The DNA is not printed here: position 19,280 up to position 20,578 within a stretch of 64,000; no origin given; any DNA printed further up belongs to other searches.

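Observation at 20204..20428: C-terminal 75 residues of the giant membrane protein are a clear homolog of the ribosomal protein uL15 (RplO) C-terminal domain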

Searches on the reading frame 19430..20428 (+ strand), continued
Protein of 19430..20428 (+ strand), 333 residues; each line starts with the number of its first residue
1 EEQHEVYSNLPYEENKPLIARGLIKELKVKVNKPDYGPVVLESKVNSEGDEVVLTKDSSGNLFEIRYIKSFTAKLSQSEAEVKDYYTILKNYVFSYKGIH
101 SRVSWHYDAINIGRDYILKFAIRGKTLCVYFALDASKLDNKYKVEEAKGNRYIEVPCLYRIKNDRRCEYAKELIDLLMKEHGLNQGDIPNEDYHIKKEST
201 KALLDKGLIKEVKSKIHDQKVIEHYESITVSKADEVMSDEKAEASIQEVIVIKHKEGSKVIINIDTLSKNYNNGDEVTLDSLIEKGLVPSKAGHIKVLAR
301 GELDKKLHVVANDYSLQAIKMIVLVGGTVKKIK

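Call 27: fold_search(model_id=the predicted structure, library=pdb)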
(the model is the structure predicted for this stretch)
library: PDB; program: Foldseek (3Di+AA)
matches with E <= 10: 662; with E <= 0.001: 14
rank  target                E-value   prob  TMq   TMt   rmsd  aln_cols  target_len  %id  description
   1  8uua_N                5.3e-06  1.00  0.20  0.45   6.3        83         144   32  Cryo-EM structure of the Listeria innocua 50S ribosomal subunit in complex with HflXr (structure III) (released 2024-02-28)
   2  7nhn_O                8.7e-06  1.00  0.22  0.49   5.6        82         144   33  VgaL, an antibiotic resistance ABCF, in complex with 70S ribosome from Listeria monocytogenes (released 2021-05-05)
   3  8uu5_N                3.1e-05  1.00  0.21  0.46   4.9        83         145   36  Cryo-EM structure of the Listeria innocua 70S ribosome (head-swiveled) in complex with pe/E-tRNA (structure I-B) (released 2024-02-28)
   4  8uu4_N                3.1e-05  1.00  0.21  0.46   4.9        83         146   36  Cryo-EM structure of the Listeria innocua 70S ribosome in complex with HPF (structure I-A) (released 2024-02-28)
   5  5ngm_AJ               3.9e-05  1.00  0.20  0.45   4.9        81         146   40  2.9S structure of the 70S ribosome composing the S. aureus 100S complex (released 2017-10-04)
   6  9tvu_L                4.2e-05  1.00  0.21  0.35   5.7        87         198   33  Structure of the Chlamydomonas reinhardtii chlororibosome (released 2026-02-18)
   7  9qt5_L                9.2e-05  1.00  0.21  0.47   5.7        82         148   30  Structure of the 50S ribosomal subunit from the antibiotic-producing bacterium Streptomyces fradiae (released 2025-05-14)
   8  6o8z_M                2.4e-04  1.00  0.20  0.43   5.3        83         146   40  Cryo-EM image reconstruction of the 70S Ribosome Enterococcus faecalis Class04 (released 2020-09-16)
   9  5t7v_LO               3.7e-04  1.00  0.21  0.46   6.0        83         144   35  Methicillin Resistant, Linezolid resistant Staphylococcus aureus 70S ribosome (delta S145 uL3) (released 2017-05-31)
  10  6o90_M                4.4e-04  1.00  0.20  0.44   5.3        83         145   40  Cryo-EM image reconstruction of the 70S Ribosome Enterococcus faecalis Class05 (released 2020-09-23)
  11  9p38_L                4.7e-04  1.00  0.20  0.54   5.0        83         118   32  YsxC-GMPPNP treated 44.5SYsxC particles. Class 1. (released 2025-11-12)
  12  8fmw_AN               5.6e-04  1.00  0.22  0.49   1.1        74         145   28  The structure of a hibernating ribosome in the Lyme disease pathogen (released 2023-11-08)
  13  7kgb_L                7.6e-04  1.00  0.21  0.49   5.9        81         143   28  CryoEM structure of A2296-methylated Mycobacterium tuberculosis ribosome bound with SEQ-9 (released 2022-01-19)
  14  9bs0_I                9.1e-04  1.00  0.18  0.47   6.6        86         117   28  YphC-treated 45SYphC particle. Class 5 (released 2024-12-25)
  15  9j1m_L                1.0e-03  1.00  0.21  0.48   5.8        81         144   28  KU13-bond Mycobacterium tuberculosis 70S ribosome (released 2025-03-19)
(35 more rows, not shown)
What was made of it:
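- On Ribosomal_L27A / uL15-eL18 domain (Pfam PF00828): 8fmw_AN rmsd 1.1 Å over 74 columns and 5o60_M rmsd 1.3 Å over 71 (call 27)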

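Call 32: find_encoding_contigs(protein=P0074, flank=6000, max_places=3)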
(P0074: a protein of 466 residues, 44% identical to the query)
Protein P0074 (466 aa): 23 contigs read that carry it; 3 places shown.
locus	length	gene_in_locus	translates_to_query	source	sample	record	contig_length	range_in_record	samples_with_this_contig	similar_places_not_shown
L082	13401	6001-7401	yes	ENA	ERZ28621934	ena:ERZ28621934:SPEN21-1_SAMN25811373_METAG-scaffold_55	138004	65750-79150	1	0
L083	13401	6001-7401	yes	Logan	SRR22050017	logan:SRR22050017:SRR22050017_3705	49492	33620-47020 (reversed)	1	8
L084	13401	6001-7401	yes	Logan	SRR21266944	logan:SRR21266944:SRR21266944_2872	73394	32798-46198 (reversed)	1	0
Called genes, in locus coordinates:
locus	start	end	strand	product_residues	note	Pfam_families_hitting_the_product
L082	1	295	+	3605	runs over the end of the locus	-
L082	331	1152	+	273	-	-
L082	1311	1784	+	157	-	PF13091:PLDc_2, PF00614:PLDc (weak)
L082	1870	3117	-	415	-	-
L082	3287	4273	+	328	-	PF00005:ABC_tran, PF13304:AAA_21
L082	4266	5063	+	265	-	PF06182:ABC2_membrane_6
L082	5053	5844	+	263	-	PF06182:ABC2_membrane_6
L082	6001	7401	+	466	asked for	PF00828:Ribosomal_L27A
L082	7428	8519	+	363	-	-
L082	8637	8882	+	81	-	-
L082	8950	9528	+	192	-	-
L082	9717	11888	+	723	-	PF01136:Peptidase_U32, PF12392:DUF3656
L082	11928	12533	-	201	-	-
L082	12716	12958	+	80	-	-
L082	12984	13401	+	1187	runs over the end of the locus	PF13306:LRR_5, PF13855:LRR_8 (faint), PF13306:LRR_5, PF23952:LRR_EndoS (faint), PF13306:LRR_5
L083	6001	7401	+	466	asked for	PF00828:Ribosomal_L27A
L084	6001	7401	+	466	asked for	PF00828:Ribosomal_L27A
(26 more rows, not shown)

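Call 33: find_encoding_contigs(protein=P0059, flank=6000, max_places=2)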
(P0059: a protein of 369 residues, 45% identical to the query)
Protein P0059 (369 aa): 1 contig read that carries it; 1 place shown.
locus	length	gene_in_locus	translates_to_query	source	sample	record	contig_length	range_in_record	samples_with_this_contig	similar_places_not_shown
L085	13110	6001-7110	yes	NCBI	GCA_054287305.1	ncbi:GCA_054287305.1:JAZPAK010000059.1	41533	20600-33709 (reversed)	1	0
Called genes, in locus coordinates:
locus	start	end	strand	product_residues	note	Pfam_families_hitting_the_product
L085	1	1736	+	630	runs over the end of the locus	-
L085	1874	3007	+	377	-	-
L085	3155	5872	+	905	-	-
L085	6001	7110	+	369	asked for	PF00828:Ribosomal_L27A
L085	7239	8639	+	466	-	PF01488:Shikimate_DH (faint), PF13241:NAD_binding_7 (faint), PF02254:TrkA_N, PF02558:ApbA (faint), PF03435:Sacchrp_dh_NADP (faint), PF02080:TrkA_C, PF02254:TrkA_N, PF02080:TrkA_C (weak), +3 more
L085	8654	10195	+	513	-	PF02386:TrkH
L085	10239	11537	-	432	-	PF00890:FAD_binding_2 (weak), PF01266:DAO, PF01494:FAD_binding_3 (weak), PF12831:FAD_oxidored (weak), PF13450:NAD_binding_8 (weak), PF00355:Rieske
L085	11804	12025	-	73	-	PF12650:DUF3784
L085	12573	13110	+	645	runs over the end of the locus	PF00133:tRNA-synt_1, PF01406:tRNA-synt_1e (faint), PF01921:tRNA-synt_1f (faint), PF09334:tRNA-synt_1g, PF00133:tRNA-synt_1, PF19303:Anticodon_3, PF08264:Anticodon_1, PF01588:tRNA_bind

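Call 34: find_encoding_contigs(protein=P0014, flank=6000, max_places=2)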
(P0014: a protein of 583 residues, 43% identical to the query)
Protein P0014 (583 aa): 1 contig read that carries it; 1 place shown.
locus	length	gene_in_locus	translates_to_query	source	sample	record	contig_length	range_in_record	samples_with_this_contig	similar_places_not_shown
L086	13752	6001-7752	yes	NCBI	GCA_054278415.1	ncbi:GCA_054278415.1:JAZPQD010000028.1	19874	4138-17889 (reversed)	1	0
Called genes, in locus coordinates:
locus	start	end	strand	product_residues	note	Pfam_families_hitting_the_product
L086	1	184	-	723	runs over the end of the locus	?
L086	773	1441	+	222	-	PF00753:Lactamase_B, PF23023:Anti-Pycsar_Apyc1 (faint)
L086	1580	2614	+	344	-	PF16912:Glu_dehyd_C (faint), PF08240:ADH_N (weak), PF00107:ADH_zinc_N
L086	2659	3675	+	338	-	PF02894:GFO_IDH_MocA_C, PF22725:GFO_IDH_MocA_C3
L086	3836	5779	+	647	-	PF00005:ABC_tran, PF00931:NB-ARC (faint), PF02463:SMC_N (faint), PF03193:RsgA_GTPase (faint), PF13555:AAA_29 (faint), PF12848:ABC_tran_Xtn, PF00005:ABC_tran, PF16326:ABC_tran_CTD, +9 more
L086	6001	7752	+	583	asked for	PF00828:Ribosomal_L27A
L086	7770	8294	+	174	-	PF03652:RuvX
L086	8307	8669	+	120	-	PF06949:DUF1292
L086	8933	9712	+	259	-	PF00318:Ribosomal_S2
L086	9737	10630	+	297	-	PF25025:EF-Ts_N, PF00889:EF_TS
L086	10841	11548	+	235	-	PF00696:AA_kinase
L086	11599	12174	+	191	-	PF01765:RRF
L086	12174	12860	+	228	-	PF01255:Prenyltransf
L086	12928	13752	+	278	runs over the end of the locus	PF01148:CTP_transf_1, PF01864:CarS-like (weak)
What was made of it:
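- One short family member sits next to an ABC-F gene and the rpsB-tsf-frr cluster (call 34).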

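Call 44: search_protein_families(library=padloc, proteins=[P0098, P0069, P0032], max_evalue=0.1)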
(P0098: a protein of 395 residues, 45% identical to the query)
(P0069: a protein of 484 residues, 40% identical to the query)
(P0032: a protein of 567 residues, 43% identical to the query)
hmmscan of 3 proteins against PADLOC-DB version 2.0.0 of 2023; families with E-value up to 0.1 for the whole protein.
P0098 (395 aa): 1 family
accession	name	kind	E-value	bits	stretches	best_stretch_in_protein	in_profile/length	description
PDLC04945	PDC-S18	-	0.0002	18.8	1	132-235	195-299/302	-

P0069 (484 aa): 1 family
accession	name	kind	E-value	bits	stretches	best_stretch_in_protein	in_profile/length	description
PDLC04945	PDC-S18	-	1.7e-12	45.3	2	306-411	192-298/302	-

P0032 (567 aa): 1 family
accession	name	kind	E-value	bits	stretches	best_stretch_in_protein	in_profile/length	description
PDLC04946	PDC-S18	-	6e-06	23.5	1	228-368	184-321/365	-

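Call 45: search_protein_families(library=phrogs, proteins=[P0098, P0069, P0032], max_evalue=0.1)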
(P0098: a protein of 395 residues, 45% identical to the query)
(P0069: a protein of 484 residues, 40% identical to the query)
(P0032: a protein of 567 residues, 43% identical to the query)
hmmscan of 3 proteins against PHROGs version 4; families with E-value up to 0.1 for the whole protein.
P0098 (395 aa): 2 families
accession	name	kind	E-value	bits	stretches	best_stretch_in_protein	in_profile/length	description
phrog_1026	-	lysis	0.0035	18.5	1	5-64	8-53/85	Rz-like spanin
phrog_20596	-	unknown function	0.016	16.2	1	25-141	71-167/211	-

P0069 (484 aa): 3 families
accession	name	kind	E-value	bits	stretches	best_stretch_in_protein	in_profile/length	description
phrog_11461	-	unknown function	0.0013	20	0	333-393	11-69/85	-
phrog_21153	-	unknown function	0.011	17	0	204-219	18-33/84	-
phrog_14208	-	unknown function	0.042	15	0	104-146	33-78/127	-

P0032 (567 aa): 1 family
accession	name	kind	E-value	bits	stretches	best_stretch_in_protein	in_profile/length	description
phrog_36252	-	unknown function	0.033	15.1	0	246-288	92-134/146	-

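Call 71: search_solved_structures(query=A1, max_evalue=1, show_alignments=4)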
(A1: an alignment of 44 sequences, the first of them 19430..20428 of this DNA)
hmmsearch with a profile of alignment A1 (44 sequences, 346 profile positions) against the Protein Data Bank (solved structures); distinct sequences matched with E-value up to 1: 47.
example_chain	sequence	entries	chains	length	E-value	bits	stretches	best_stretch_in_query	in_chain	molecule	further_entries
6o8w_M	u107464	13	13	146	9.6e-11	44.4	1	269-343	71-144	50S ribosomal protein L15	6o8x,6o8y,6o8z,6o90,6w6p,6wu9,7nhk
5t7v_LO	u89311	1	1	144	1.1e-10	44.2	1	268-341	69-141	50S ribosomal protein L15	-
5tcu_LO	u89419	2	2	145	1.1e-10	44.2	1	268-341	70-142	50S ribosomal protein L15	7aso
4wce_I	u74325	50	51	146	1.1e-10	44.2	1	268-341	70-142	50S ribosomal protein L15 | Large ribosomal subunit protein uL15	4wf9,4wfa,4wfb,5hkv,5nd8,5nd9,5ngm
7nhn_O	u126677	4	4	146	1.3e-10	43.9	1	268-343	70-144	50S ribosomal protein L15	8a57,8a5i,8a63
8uu4_N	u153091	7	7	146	1.8e-10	43.5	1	268-343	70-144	Large ribosomal subunit protein uL15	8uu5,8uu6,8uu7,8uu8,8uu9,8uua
28jw_L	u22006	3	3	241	5e-10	42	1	274-343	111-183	uL15c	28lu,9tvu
3j3v_L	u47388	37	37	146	1.3e-09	40.7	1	268-343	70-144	50S ribosomal protein L15 | 50S ribosomal protein uL15 | Large ribosomal subunit protein uL15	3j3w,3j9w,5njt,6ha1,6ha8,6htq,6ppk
8fmw_AN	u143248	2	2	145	1.4e-09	40.6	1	267-343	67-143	50S ribosomal protein L15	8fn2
5hl7_I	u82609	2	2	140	1.5e-09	40.5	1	268-336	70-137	50S ribosomal protein L15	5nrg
6ppf_L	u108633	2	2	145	1.6e-09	40.4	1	268-343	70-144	50S ribosomal protein L15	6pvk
6dzi_M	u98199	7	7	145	1.8e-09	40.2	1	269-343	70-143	50S ribosomal protein L15 | Large ribosomal subunit protein uL15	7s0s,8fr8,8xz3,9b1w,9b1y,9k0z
5o60_M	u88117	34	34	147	1.9e-09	40.1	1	269-343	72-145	50S ribosomal protein L15 | Large ribosomal subunit protein uL15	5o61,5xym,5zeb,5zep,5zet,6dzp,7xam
5li0_O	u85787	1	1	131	2.2e-08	36.6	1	268-329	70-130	50S ribosomal protein L15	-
9qt5_L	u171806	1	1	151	3.2e-08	36.1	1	269-343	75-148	Large ribosomal subunit protein uL15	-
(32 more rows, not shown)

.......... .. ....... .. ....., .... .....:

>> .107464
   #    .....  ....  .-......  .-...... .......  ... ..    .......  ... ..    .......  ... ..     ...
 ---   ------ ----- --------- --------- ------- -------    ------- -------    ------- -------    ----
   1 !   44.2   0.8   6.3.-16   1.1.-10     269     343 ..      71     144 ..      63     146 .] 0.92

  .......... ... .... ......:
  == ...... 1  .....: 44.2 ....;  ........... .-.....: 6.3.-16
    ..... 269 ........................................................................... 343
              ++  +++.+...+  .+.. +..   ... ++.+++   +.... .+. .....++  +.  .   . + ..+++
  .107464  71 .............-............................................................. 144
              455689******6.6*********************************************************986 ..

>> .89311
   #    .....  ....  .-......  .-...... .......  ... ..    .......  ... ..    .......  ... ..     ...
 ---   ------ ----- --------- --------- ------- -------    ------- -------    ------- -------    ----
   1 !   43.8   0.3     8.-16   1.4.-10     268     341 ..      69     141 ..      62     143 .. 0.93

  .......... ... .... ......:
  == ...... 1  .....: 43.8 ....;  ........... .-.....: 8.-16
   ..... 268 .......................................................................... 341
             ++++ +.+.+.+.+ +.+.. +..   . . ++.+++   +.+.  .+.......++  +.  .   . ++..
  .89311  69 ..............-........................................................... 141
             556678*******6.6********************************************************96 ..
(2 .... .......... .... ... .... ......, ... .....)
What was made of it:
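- Checked: A family profile gives E=9.6e-11 to Enterococcus uL15 and hits nothing but uL15/eL18/L27A, always through the tail (call 71).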
